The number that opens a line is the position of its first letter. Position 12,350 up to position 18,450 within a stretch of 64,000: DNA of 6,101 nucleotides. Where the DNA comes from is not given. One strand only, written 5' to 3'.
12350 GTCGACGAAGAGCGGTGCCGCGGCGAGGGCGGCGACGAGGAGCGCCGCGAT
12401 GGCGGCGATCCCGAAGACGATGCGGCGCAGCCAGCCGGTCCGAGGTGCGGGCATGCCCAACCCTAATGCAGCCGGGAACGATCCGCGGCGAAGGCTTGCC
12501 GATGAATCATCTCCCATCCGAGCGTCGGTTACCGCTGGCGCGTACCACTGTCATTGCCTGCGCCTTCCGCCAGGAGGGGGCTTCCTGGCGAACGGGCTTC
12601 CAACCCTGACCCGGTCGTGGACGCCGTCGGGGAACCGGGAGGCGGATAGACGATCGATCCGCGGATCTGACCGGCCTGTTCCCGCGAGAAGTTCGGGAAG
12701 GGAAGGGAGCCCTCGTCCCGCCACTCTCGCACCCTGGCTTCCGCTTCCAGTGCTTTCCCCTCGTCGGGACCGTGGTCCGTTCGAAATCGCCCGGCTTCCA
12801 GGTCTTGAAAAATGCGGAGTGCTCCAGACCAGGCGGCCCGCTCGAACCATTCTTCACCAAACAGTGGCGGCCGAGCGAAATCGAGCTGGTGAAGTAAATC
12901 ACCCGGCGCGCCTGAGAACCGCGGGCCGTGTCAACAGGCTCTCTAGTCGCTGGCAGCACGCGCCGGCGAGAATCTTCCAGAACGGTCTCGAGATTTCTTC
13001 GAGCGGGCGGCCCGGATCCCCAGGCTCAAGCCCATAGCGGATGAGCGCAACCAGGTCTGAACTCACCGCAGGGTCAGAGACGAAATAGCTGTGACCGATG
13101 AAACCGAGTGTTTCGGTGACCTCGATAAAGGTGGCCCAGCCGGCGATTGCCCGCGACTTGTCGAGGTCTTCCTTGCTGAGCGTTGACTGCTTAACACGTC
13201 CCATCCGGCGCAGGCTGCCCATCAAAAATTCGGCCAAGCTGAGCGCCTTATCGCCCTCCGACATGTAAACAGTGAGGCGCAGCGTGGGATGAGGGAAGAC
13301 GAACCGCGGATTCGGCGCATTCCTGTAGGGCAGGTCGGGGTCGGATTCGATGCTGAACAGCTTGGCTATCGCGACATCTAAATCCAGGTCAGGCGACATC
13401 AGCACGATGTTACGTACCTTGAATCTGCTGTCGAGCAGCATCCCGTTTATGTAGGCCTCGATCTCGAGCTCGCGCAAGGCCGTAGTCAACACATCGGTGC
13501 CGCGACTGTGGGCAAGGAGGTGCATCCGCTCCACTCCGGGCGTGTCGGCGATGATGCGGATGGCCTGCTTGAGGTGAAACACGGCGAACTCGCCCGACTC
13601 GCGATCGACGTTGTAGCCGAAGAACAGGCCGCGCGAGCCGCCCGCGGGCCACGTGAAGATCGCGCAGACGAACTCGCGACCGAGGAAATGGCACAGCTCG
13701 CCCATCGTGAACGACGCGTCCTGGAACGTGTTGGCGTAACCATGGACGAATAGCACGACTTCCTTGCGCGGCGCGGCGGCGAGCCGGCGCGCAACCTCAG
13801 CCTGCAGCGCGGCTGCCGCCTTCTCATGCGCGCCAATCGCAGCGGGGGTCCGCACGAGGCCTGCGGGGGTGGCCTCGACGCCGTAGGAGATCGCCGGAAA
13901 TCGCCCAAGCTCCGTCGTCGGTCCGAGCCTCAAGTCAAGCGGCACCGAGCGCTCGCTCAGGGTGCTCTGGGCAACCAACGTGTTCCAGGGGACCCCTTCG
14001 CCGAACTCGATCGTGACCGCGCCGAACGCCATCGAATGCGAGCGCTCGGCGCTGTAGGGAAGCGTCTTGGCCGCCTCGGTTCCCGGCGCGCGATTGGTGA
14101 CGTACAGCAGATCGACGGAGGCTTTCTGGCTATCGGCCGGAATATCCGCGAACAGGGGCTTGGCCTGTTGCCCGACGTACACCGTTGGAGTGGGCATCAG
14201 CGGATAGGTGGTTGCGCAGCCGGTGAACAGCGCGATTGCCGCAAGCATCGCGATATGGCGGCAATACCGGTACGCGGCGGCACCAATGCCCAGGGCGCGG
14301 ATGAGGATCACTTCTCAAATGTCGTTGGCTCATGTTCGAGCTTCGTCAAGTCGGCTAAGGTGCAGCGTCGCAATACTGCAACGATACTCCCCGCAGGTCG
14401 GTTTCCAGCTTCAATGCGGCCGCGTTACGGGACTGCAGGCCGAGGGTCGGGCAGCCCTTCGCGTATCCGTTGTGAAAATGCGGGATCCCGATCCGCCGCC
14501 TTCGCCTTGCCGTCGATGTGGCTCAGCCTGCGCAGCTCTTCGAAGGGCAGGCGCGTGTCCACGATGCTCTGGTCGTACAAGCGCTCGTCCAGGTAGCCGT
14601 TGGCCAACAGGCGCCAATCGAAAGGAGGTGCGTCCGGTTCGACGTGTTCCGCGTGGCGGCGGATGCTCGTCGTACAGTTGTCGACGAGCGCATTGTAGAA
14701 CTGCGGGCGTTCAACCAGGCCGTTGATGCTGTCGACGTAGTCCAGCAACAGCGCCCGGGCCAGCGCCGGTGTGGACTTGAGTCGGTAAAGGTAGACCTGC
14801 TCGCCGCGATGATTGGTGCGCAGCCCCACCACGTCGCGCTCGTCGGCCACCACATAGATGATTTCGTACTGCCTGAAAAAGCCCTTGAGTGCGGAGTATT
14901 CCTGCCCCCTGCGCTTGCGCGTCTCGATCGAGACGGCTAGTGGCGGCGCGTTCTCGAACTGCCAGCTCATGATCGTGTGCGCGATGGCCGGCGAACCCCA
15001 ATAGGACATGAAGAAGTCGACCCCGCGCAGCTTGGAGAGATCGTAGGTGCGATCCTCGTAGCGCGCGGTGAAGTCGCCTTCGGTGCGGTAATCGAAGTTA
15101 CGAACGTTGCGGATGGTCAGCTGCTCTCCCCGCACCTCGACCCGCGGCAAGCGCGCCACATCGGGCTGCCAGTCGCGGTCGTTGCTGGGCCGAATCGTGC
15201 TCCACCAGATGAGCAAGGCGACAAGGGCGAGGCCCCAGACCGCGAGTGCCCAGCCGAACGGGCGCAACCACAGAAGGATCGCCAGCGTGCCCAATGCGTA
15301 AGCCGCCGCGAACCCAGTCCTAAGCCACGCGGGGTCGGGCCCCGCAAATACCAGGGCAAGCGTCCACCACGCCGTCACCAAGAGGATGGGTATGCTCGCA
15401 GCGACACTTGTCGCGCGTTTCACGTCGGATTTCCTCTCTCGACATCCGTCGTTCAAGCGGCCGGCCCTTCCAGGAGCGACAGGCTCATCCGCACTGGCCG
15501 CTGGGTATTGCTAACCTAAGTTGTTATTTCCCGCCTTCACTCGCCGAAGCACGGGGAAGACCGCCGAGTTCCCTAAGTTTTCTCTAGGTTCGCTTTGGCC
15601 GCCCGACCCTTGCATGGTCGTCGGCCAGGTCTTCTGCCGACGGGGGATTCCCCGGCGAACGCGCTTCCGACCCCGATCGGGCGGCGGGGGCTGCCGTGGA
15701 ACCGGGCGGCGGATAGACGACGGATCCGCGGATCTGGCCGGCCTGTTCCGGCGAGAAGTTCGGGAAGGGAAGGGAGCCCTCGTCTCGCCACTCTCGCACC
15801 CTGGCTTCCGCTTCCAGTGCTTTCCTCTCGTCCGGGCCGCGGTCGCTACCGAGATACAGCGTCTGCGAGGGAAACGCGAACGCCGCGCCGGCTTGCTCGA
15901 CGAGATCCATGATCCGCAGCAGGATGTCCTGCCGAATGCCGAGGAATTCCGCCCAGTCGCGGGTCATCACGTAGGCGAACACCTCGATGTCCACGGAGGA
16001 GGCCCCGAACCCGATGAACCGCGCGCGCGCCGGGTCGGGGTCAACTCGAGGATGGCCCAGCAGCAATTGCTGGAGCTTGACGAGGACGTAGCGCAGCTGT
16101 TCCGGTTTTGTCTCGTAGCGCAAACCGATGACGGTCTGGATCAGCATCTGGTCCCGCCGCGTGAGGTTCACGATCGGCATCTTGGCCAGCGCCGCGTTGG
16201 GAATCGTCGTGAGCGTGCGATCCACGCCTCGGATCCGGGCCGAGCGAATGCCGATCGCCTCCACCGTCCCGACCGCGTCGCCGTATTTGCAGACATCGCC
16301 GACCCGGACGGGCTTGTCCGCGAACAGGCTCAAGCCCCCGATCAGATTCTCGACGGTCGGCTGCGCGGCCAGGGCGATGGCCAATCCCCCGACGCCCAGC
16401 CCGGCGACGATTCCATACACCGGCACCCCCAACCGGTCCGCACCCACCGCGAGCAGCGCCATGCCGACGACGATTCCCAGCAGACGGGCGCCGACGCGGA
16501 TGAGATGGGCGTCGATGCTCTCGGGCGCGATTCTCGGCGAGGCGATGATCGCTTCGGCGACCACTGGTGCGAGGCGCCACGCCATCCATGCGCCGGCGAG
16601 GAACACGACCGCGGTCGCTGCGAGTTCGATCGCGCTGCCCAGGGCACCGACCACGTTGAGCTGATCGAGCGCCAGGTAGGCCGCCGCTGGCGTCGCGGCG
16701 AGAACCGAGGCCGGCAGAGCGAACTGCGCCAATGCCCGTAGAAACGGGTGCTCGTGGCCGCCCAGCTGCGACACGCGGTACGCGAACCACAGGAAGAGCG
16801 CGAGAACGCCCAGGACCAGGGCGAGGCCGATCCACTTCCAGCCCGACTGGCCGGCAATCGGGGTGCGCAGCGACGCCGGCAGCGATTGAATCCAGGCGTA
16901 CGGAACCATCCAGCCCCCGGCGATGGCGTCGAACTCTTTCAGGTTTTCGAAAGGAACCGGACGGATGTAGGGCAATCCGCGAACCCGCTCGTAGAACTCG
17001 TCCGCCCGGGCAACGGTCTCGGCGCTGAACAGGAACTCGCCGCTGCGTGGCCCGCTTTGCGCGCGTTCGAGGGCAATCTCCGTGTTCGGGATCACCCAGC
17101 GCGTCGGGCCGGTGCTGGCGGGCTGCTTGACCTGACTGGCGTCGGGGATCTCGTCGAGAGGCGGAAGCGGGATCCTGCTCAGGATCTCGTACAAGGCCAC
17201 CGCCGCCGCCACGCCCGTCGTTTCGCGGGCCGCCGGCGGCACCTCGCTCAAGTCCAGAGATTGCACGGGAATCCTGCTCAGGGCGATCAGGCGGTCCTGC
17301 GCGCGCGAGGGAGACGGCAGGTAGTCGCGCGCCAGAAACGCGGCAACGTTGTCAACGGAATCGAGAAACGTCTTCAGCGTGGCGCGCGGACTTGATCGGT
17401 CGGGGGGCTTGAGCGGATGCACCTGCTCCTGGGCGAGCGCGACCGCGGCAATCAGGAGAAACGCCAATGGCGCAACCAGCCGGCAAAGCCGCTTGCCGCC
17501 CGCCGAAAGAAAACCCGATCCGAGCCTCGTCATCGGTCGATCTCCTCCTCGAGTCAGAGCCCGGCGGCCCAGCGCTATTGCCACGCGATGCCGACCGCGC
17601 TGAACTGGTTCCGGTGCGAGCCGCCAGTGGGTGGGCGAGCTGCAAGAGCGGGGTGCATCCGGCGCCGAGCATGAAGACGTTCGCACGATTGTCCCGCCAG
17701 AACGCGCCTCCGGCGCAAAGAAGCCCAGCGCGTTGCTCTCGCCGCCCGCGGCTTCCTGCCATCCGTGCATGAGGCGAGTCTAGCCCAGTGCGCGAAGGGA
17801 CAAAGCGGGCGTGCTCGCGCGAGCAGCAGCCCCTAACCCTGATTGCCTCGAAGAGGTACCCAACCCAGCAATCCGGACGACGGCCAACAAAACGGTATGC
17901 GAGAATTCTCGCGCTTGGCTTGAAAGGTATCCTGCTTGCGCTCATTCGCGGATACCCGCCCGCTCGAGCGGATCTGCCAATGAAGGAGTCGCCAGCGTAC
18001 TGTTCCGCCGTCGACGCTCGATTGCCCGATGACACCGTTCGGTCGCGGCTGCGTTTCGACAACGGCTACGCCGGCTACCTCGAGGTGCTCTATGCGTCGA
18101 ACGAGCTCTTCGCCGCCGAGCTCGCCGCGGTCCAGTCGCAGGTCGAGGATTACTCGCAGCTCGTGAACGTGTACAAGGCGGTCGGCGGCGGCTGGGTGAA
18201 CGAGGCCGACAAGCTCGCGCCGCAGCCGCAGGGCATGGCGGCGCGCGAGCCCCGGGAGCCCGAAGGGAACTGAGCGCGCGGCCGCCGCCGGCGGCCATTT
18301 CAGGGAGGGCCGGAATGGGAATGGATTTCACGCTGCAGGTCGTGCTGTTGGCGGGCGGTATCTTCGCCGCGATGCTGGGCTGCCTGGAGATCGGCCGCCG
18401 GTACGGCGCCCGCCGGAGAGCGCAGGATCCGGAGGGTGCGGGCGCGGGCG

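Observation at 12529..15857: Nested second scar: low-GC DUF4105/DUF900 pair flanked by direct copies of the MscS gene 3' end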

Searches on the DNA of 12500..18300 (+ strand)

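Call 81: search_dna_similar(query=window:12500-18300:+, collection=plasmids, mode=distant, max_rows=10)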
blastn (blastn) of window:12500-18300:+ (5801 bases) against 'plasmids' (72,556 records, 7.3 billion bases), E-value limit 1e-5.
Records with a match: 69; places in all: 74; records where one place covers at least 80% of the query: 0.
Best place of each record, by identity: 80-90% 2; 60-80% 67.
By first word of the organism name: Sinorhizobium 48; Ensifer 8; Rhizobium 5; Chelatococcus 2; Martelella 2; Comamonas 1; Qingshengfaniella 1; Phyllobacterium 1; Caballeronia 1.
By predicted mobility (MOB-suite, as given by PLSDB): conjugative 52; non-mobilizable 15; mobilizable 2.
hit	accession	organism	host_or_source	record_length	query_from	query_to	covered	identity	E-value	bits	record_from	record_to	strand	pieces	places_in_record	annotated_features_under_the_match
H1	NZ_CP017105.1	Rhizobium gallicum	Phaseolus vulgaris,Whole ...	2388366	477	1407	9%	69.8%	7e-37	237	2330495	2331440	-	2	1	none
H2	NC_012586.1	Sinorhizobium fredii NGR234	-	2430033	493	1413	9%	68.4%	8e-30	205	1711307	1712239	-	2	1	record has no annotation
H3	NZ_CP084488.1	Ensifer adhaerens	cellculture,soil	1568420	478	1332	9%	69.7%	1e-33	218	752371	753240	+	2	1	none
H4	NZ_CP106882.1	Comamonas endophytica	Indosasa shibataeoides,cell culture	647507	2152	2681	9%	66.7%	7e-24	123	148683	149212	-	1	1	DUF4105 domain-containing protein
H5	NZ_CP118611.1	Ensifer adhaerens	Pure isolate,Rhizosphere of Cyperus ...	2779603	478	1310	8%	70.5%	3e-29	209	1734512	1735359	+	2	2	none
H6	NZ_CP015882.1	Ensifer adhaerens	silty clay loam soil (pH 6.1)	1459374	953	1408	8%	68.1%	3e-35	159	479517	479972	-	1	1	none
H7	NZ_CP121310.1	Ensifer adhaerens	bacterial colony,soil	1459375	953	1408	8%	68.1%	3e-35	159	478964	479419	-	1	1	none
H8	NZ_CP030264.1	Ensifer adhaerens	Zea mays,whole organism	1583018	953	1408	8%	68.1%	3e-35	159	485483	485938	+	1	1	none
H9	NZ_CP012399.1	Chelatococcus sp. CO-6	whole organism,Shengli Oilfield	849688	2168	2607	8%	66.5%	2e-18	104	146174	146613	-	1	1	DUF4105 domain-containing protein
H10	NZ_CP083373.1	Ensifer canadensis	Melilotus albus,Cell Culture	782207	992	1407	7%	68.8%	7e-37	165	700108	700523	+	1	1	alpha/beta hydrolase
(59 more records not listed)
